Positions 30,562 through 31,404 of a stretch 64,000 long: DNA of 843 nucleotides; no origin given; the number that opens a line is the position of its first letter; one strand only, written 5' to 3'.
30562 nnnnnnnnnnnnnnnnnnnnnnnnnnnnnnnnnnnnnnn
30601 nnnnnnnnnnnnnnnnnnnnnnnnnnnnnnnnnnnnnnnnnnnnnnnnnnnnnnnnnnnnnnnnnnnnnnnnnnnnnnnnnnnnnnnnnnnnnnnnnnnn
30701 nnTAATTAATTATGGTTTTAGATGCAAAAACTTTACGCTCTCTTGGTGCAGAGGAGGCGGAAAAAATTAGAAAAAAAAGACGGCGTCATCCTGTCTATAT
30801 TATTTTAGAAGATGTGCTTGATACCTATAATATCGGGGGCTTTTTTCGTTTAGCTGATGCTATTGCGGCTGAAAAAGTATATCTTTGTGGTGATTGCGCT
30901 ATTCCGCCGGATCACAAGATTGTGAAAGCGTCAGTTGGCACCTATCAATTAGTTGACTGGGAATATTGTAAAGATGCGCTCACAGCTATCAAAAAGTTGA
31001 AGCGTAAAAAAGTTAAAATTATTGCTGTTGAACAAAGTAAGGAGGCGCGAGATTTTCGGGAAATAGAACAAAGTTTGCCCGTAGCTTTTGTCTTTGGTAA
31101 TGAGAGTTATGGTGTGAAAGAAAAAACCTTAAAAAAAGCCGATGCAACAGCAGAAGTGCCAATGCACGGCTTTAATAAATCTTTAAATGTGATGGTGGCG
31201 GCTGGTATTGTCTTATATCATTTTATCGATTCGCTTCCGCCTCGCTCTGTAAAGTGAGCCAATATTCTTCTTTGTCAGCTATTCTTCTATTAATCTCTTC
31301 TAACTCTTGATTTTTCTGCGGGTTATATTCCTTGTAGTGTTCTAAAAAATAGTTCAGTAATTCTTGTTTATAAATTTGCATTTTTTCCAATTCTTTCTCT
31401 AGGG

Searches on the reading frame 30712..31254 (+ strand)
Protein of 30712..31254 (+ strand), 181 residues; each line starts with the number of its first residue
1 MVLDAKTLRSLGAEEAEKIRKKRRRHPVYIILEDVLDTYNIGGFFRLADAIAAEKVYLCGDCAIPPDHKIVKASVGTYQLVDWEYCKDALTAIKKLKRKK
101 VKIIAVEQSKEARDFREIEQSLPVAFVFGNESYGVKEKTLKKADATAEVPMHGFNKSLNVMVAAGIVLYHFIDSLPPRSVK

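Call 59: search_protein_families(library=pfam, proteins=[window:30712-31254:+], max_evalue=0.00001)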
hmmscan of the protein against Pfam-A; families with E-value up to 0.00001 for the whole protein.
window:30712-31254:+ (181 aa): 1 family
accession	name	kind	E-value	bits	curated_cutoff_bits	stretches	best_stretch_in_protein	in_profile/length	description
PF00588.24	SpoU_methylase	-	7.5e-34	117.3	29.7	1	28-169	2-142/142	SpoU rRNA Methylase family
